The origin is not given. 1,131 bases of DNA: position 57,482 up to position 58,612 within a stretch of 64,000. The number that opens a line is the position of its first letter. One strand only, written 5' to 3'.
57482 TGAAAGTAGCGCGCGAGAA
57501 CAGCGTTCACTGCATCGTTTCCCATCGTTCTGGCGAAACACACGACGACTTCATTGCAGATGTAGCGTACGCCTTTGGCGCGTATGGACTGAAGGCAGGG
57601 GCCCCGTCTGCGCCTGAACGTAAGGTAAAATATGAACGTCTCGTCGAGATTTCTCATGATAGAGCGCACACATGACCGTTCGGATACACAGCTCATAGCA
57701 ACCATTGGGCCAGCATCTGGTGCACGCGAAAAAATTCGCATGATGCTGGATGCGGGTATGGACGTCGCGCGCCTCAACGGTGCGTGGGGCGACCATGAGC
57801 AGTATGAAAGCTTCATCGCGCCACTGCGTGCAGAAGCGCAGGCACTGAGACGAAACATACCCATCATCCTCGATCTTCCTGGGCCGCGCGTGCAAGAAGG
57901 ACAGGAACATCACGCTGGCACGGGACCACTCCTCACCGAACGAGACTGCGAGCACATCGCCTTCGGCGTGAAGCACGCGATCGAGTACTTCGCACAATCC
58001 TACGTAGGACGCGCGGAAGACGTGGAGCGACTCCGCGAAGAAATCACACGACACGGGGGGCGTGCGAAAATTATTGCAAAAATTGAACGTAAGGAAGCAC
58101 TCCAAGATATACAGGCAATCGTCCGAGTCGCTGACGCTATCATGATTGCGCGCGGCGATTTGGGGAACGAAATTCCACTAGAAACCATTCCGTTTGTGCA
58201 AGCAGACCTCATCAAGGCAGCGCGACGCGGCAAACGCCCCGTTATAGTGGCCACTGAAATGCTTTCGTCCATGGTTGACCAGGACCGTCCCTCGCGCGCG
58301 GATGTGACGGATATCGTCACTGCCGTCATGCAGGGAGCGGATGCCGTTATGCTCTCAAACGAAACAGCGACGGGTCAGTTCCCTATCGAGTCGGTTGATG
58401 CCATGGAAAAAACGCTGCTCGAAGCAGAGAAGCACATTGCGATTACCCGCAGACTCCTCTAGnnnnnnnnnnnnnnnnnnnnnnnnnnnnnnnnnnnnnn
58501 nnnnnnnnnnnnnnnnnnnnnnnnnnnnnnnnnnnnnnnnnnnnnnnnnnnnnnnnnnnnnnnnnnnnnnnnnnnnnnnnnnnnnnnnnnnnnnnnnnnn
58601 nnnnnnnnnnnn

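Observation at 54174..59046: Overlapping-gene operon converting hydroxypyruvate/glycerate to pyruvate, beside an archaeal-type cupin PGI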

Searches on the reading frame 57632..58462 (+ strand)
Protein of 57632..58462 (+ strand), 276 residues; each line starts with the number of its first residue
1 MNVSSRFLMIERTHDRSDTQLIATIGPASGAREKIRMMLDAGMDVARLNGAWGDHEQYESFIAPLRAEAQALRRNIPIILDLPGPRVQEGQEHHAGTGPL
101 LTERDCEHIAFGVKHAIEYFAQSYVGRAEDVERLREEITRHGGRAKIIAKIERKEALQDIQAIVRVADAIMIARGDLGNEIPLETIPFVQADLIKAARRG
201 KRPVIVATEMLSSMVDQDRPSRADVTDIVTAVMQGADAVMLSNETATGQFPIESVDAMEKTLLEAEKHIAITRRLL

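Call 3: search_protein_families(library=pfam, proteins=[window:57632-58462:+], max_evalue=0.01)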
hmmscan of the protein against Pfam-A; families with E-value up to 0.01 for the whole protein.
window:57632-58462:+ (276 aa): 2 families
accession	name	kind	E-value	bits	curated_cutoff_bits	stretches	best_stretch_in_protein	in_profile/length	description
PF00224.27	PK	-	2e-69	234.7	30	2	99-255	172-328/328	Pyruvate kinase, barrel domain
PF02875.26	Mur_ligase_C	-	0.0053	18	28.4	0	210-259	43-92/127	Mur ligase, glutamate ligase domain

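Call 4: search_protein_families(library=ncbifam, proteins=[window:57632-58462:+], max_evalue=0.01)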
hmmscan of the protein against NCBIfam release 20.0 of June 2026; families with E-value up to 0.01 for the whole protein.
window:57632-58462:+ (276 aa): 7 families
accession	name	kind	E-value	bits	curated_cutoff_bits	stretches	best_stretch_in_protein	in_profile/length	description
TIGR01064.1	pyruv_kin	equivalog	3.7e-88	296.1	306.4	2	99-270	167-339/476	pyruvate kinase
NF004491.0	PRK05826.1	subfamily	7.2e-86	288.5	432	2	99-270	170-342/477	pyruvate kinase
NF004886.0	PRK06247.1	subfamily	2.2e-75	254.2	623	2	100-270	170-337/476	pyruvate kinase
NF004978.0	PRK06354.1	subfamily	4.2e-75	253.4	462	2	101-268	176-344/590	pyruvate kinase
NF006664.0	PRK09206.1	equivalog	2.1e-61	207.9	686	2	99-261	168-331/470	pyruvate kinase PykF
NF005234.0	PRK06739.1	equivalog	4.6e-54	183.7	564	2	99-260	161-323/352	pyruvate kinase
NF011314.0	PRK14725.1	equivalog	1.1e-37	129.7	642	2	99-267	428-595/614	pyruvate kinase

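Call 13: search_solved_structures(query=window:57632-58462:+, show_alignments=2, max_evalue=1e-10)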
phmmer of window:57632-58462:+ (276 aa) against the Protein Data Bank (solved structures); distinct sequences matched with E-value up to 1e-10: 102 (the best 60 are shown).
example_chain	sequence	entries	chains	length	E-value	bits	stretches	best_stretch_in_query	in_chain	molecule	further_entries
2e28_A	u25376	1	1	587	2.5e-56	194.4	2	99-268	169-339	Pyruvate kinase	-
5wrp_A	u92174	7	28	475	2.5e-55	191.2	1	97-268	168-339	Pyruvate kinase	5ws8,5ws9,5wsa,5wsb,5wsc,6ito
3t05_A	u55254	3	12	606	1.6e-54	188.5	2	99-266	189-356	Pyruvate kinase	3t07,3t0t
5sc8_A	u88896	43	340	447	3e-51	177.8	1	18-267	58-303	Pyruvate kinase | Pyruvate kinase PKLR | PKL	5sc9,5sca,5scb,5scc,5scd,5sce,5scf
7oo1_A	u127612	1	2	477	5.4e-50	173.7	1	101-266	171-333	Pyruvate kinase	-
3qv9_A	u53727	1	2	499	5.9e-50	173.6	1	99-267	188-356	Pyruvate kinase 2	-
4krz_A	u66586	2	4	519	6.8e-50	173.4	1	99-267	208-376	Pyruvate kinase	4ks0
6du6_A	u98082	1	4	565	1.6e-49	172.1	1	99-267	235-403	Pyruvate kinase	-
8eq0_B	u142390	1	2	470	6e-49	170.3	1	99-264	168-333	Pyruvate kinase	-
8edt_A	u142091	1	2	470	6.1e-49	170.2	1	99-264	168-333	Pyruvate kinase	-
4yng_A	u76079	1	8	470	6.1e-49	170.2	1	99-264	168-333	Pyruvate kinase I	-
8eq1_A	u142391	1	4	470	6.2e-49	170.2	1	99-264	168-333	Pyruvate kinase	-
9vxp_A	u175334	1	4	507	9.8e-49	169.6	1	99-267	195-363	Pyruvate kinase PKLR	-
2vgb_A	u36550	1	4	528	1.1e-48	169.4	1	99-267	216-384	PYRUVATE KINASE ISOZYMES R/L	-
4ip7_A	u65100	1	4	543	1.1e-48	169.4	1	99-267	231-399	Pyruvate kinase isozymes L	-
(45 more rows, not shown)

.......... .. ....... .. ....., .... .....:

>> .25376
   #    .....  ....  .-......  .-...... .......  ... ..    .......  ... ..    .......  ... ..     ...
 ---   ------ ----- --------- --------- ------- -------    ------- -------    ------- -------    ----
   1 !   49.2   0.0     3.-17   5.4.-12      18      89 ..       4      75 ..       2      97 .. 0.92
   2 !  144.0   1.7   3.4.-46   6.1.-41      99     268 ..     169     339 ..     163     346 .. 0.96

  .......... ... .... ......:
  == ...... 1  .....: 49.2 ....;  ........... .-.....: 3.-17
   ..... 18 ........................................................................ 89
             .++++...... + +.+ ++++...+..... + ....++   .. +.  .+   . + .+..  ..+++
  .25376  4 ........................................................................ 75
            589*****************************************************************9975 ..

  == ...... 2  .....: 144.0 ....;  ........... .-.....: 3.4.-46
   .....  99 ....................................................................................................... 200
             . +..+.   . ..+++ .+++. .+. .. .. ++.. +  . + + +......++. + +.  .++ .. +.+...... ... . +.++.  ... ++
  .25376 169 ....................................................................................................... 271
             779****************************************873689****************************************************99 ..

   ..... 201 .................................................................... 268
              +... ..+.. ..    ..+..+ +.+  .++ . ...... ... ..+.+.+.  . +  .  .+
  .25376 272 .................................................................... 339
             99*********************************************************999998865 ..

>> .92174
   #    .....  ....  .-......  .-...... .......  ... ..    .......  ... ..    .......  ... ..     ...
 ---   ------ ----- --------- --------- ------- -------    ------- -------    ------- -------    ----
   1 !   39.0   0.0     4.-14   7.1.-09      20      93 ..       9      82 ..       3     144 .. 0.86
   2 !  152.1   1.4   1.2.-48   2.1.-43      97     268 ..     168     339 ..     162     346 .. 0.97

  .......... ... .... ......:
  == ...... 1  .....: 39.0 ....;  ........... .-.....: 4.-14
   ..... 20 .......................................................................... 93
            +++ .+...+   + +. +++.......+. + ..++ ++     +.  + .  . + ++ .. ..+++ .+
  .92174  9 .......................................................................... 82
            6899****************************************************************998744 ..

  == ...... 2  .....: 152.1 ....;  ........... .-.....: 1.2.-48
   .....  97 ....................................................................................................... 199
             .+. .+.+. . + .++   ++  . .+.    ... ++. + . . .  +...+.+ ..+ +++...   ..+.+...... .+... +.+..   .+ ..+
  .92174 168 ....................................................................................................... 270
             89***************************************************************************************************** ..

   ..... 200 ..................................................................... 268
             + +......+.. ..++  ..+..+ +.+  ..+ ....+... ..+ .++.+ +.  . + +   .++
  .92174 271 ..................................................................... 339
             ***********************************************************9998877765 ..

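Call 15: find_homologous_proteins(query=window:57632-58462:+, max_evalue=1e-10)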
Query window:57632-58462:+ (276 aa): 6031 proteins with E <= 1e-10 among 8000 candidates; the best 120 are listed.
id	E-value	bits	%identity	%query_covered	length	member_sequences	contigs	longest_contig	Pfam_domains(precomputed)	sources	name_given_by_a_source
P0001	8.0e-168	575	100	97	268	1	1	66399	PF00224.28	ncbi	-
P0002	1.5e-120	420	75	95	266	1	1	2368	PF00224.28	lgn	-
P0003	2.1e-116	406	71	95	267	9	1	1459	PF00224.28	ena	-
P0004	1.6e-110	387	72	95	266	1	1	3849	PF00224.28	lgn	-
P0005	1.5e-108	380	70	97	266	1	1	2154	PF00224.28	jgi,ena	-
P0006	8.7e-87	309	58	95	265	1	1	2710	PF00224.28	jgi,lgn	-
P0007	1.7e-86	308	57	92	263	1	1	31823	PF00224.28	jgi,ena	-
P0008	6.9e-86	306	56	92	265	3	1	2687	PF00224.28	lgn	-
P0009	3.2e-85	304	55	94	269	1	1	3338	PF00224.28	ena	-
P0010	5.5e-85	303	57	92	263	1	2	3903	PF00224.28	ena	-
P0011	1.0e-84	302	55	92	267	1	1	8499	PF00224.28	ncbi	-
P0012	8.5e-84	299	57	92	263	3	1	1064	PF00224.28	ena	-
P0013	3.3e-83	297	55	92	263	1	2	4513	PF00224.28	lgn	-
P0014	5.4e-82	293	57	91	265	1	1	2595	PF00224.28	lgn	-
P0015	7.5e-82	293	56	91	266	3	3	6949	PF00224.28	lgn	-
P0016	7.8e-81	290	55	94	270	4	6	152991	PF00224.28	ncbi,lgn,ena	-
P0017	2.6e-80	288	54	93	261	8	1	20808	PF00224.28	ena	-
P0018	2.7e-80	288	55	94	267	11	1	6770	PF00224.28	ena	-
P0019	2.9e-80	288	55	92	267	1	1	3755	PF00224.28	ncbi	-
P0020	6.8e-80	286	54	92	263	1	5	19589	PF00224.28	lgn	-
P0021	8.2e-80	286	54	91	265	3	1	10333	PF00224.28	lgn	-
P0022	1.0e-79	286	55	92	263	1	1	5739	PF00224.28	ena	-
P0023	1.1e-79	286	56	92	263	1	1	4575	PF00224.28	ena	-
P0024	2.7e-79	284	54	91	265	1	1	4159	PF00224.28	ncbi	-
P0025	3.8e-79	284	52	92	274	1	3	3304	PF00224.28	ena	-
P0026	4.9e-79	284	53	92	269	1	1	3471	PF00224.28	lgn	-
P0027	6.5e-79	283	77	64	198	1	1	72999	PF00224.28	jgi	jgi:pyruvate kinase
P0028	1.1e-78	282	51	96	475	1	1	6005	PF00224.28,PF00300.28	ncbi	-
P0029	1.3e-78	282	54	92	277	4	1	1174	PF00224.28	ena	-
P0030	1.4e-78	282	53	91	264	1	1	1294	PF00224.28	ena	-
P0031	6.2e-78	280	50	93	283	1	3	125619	PF00224.28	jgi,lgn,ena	-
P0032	8.6e-78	280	53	94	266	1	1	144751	PF00224.28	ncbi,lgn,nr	ncbi:MAG: hypothetical protein HZA81_01210 [Candidatus Taylorbacteria bacterium]|nr:hypothetical pro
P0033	8.8e-78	280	54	91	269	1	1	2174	PF00224.28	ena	-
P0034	2.0e-77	278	52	92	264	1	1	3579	PF00224.28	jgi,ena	-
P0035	2.3e-77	278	53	91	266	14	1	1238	PF00224.28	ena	-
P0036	2.7e-77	278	54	93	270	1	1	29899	PF00224.28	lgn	-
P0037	3.6e-77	278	53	91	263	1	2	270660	PF00224.28,PF03328.21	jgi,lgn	-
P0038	5.4e-77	277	51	91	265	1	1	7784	PF00224.28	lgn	-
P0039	5.7e-77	277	54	95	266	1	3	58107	PF00224.28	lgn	-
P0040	6.3e-77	277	53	91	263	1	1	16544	PF00224.28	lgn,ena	-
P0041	7.1e-77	277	54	92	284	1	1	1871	PF00224.28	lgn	-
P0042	8.1e-77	276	55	94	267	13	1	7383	PF00224.28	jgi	-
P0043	1.1e-76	276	53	92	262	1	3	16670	PF00224.28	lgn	-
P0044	1.1e-76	276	52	91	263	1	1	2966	PF00224.28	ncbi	-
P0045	1.4e-76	276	52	93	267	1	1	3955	PF00224.28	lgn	-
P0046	1.7e-76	275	52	91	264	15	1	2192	PF00224.28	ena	-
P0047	2.3e-76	275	50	91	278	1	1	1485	PF00224.28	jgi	-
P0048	2.5e-76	275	51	93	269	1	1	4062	PF00224.28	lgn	-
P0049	3.5e-76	274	52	91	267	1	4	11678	PF00224.28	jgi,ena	-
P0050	4.1e-76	274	51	92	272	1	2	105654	PF00224.28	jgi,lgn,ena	jgi:pyruvate kinase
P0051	4.1e-76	274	50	92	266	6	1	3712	PF00224.28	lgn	-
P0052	5.3e-76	274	52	92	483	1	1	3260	PF00224.28,PF00300.28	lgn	-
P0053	6.7e-76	273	48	92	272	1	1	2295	PF00224.28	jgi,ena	-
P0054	8.4e-76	273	49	92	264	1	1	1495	PF00224.28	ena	-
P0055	1.2e-75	273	52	95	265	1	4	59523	PF00224.28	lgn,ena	-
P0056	1.4e-75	272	49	94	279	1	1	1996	PF00224.28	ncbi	-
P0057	1.5e-75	272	50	92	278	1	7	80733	PF00224.28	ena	-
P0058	1.6e-75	272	52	91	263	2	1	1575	PF00224.28,PF03328.21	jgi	jgi:pyruvate kinase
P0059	1.7e-75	272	50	92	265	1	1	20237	PF00224.28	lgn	-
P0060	1.7e-75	272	50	92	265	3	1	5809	PF00224.28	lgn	-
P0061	1.8e-75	272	51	96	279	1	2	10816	PF00224.28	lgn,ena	-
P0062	2.1e-75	272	51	92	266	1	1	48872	PF00224.28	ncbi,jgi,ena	ncbi:MAG: pyruvate kinase [Candidatus Paceibacterota bacterium]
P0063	2.2e-75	272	50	92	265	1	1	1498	PF00224.28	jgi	-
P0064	2.4e-75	272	52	92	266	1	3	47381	PF00224.28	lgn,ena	-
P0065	2.5e-75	272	52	93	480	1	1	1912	PF00224.28,PF00300.28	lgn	-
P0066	3.5e-75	271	52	91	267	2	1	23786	PF00224.28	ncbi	-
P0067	3.5e-75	271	51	95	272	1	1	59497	PF00224.28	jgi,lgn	-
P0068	4.0e-75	271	52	92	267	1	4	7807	PF00224.28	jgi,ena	-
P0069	4.3e-75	271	54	94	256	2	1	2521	PF00224.28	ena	-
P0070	4.9e-75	271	50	92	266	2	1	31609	PF00224.28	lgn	-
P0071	4.9e-75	271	51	91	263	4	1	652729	PF00224.28,PF03328.21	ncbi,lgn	-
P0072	5.0e-75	271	48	92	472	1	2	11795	PF00224.28,PF00300.28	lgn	-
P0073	5.1e-75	271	50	93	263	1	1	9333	PF00224.28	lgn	-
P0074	5.3e-75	270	52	91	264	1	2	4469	PF00224.28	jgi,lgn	-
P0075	5.4e-75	270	52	92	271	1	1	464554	PF00224.28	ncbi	-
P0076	5.4e-75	270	49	92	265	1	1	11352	PF00224.28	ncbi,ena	-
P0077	6.3e-75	270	59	84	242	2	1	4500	PF00224.28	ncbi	-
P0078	6.4e-75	270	49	92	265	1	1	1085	PF00224.28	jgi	jgi:pyruvate kinase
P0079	1.0e-74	269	52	94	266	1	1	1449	PF00224.28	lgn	-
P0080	1.0e-74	269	51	92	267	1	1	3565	PF00224.28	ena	-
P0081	1.2e-74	269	49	95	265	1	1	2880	PF00224.28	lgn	-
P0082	1.3e-74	269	49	93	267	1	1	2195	PF00224.28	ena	-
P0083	1.3e-74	269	52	89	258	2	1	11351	PF00224.28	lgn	-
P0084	1.4e-74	269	52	92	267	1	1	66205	PF00224.28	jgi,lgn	-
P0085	1.6e-74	269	51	93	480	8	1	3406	PF00224.28,PF00300.28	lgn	-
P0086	1.6e-74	269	51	89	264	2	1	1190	PF00224.28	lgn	-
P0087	1.8e-74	269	51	91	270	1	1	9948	PF00224.28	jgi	jgi:pyruvate kinase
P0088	1.9e-74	269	54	92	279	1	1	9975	PF00224.28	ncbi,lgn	-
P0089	3.1e-74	268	50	91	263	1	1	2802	PF00224.28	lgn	-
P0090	3.4e-74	268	51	92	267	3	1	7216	PF00224.28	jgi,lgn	jgi:pyruvate kinase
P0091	3.5e-74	268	51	91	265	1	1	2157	PF00224.28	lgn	-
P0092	3.5e-74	268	50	93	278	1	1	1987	PF00224.28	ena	-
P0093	3.6e-74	268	51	92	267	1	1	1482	PF00224.28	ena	-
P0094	3.9e-74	268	51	92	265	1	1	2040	PF00224.28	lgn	-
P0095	4.0e-74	268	49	92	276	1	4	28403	PF00224.28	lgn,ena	-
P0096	4.1e-74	268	50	92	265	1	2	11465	PF00224.28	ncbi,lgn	ncbi:MAG: pyruvate kinase [Minisyncoccia bacterium]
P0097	4.7e-74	267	50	92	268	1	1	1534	PF00224.28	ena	-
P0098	4.8e-74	267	51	92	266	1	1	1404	PF00224.28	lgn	-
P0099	5.2e-74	267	51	91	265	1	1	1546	PF00224.28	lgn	-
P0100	5.2e-74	267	51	92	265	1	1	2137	PF00224.28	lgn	-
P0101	5.6e-74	267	52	91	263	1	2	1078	PF00224.28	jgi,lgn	-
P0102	5.7e-74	267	49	92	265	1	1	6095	PF00224.28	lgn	-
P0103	5.7e-74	267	48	92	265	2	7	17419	PF00224.28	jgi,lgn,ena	-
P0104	6.8e-74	267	52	91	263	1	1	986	PF00224.28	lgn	-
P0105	6.9e-74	267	51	92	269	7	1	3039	PF00224.28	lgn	-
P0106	7.2e-74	267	48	92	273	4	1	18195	PF00224.28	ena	-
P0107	7.5e-74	267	52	93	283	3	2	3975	PF00224.28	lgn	-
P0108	9.5e-74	266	50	92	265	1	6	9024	PF00224.28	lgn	-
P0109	9.6e-74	266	51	91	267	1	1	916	PF00224.28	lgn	-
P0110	9.9e-74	266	49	92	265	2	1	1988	PF00224.28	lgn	-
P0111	1.4e-73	266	52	91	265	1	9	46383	PF00224.28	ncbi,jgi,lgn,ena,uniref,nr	ncbi:hypothetical protein COW81_01435 [Candidatus Campbellbacteria bacterium CG22_combo_CG10-13_8_21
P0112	1.4e-73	266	48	92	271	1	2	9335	PF00224.28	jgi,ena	jgi:pyruvate kinase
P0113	1.4e-73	266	52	93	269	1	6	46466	PF00224.28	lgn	-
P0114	1.4e-73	266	50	92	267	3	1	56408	PF00224.28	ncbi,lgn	-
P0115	1.4e-73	266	52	91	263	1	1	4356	PF00224.28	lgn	-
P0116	1.6e-73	266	50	91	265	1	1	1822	PF00224.28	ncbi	-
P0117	1.6e-73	266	50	91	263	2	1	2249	PF00224.28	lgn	-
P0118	1.7e-73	266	52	92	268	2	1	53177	PF00224.28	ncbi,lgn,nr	ncbi:MAG TPA: pyruvate kinase [Candidatus Nanoarchaeia archaeon]|nr:pyruvate kinase [Candidatus Nano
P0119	1.8e-73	265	50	92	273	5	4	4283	PF00224.28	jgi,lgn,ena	jgi:pyruvate kinase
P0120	1.9e-73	265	51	92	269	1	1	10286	PF00224.28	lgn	-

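Call 16: find_encoding_contigs(protein=P0001, flank=10000, max_places=3)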
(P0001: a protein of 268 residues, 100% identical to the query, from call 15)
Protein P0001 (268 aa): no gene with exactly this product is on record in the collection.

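Call 19: find_related_loci(query=window:57656-58462:+, collection=genome_contigs, flank=8000)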
Query window:57656-58462:+ (268 aa) in genome_contigs; peptide patterns used: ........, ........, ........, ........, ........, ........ (x = any residue, [..] = any of these).
113 stretches matched a pattern; 31 encode a relative of the query (tblastn E <= 1e-3); 31 distinct loci.
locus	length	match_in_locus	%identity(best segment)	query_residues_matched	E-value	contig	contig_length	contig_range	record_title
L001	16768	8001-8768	51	8-261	2e-82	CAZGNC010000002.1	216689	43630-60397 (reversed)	MAG TPA_asm: uncultured Candidatus Saccharibacteria bacterium isolate SRP292972_co1_17 genome assembly, contig: NODE_83_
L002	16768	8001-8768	51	8-261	2e-82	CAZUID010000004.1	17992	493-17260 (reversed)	MAG TPA_asm: uncultured Candidatus Saccharibacteria bacterium isolate SRP286056_co1_75 genome assembly, contig: NODE_375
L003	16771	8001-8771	51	2-260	7e-78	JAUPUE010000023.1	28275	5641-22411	MAG: Patescibacteria group bacterium isolate erpe_2018_sw_6hr_WHONDRS-SW48-000087_B_bin.85 scaffold_849594, whole genome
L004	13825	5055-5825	51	2-260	3e-77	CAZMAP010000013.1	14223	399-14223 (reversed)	MAG TPA_asm: uncultured Candidatus Saccharibacteria bacterium isolate SRP286056_co2_598 genome assembly, contig: NODE_68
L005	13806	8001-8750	51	12-259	2e-74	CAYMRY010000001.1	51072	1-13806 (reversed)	MAG TPA_asm: uncultured Candidatus Saccharibacteria bacterium isolate SRP150892_co2_47 genome assembly, contig: NODE_713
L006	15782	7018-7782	48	8-261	1e-71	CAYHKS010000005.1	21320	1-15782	MAG TPA_asm: uncultured Candidatus Saccharibacteria bacterium isolate ERP119705_co13_489 genome assembly, contig: NODE_3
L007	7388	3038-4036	51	11-259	3e-52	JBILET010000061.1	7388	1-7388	MAG: Bdellovibrionota bacterium isolate ME2016-07-29_3300044622_group7_bin159 Rohwer_bin1198_scaffold_14545_c1, whole ge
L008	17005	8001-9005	45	11-262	3e-49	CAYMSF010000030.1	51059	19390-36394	MAG TPA_asm: uncultured Victivallaceae bacterium isolate SRP272421_co3_131 genome assembly, contig: NODE_837_length_5105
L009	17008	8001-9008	49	11-260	1e-48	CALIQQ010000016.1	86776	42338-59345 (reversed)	MAG TPA_asm: uncultured Candidatus Saccharibacteria bacterium isolate ERR589693_bin.37_CONCOCT_v1.1_MAG genome assembly,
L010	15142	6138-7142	46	11-260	7e-48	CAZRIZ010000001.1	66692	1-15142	MAG TPA_asm: uncultured Candidatus Saccharibacteria bacterium isolate SRP294416_co3_712 genome assembly, contig: NODE_29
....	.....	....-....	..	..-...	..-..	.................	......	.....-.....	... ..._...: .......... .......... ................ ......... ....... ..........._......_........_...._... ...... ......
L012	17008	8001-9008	44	11-261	1e-45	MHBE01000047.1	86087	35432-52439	MAG: Lentisphaerae bacterium GWF2_38_69 gwf2_scaffold_467, whole genome shotgun sequence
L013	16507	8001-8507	44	90-258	7e-45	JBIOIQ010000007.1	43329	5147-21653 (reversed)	MAG: Candidatus Saccharimonadia bacterium isolate GcC11-16 k141_1226148_length_43329_cov_31.0000, whole genome shotgun s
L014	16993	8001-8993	44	11-259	8e-45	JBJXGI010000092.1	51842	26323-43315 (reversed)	MAG: Elusimicrobiota bacterium isolate F1F2.bin.33 k127_872745, whole genome shotgun sequence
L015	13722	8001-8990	45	12-259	8e-45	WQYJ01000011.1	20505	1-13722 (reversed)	MAG: Propionibacteriaceae bacterium isolate Emb289P3bin87 Ga0123356_10002304, whole genome shotgun sequence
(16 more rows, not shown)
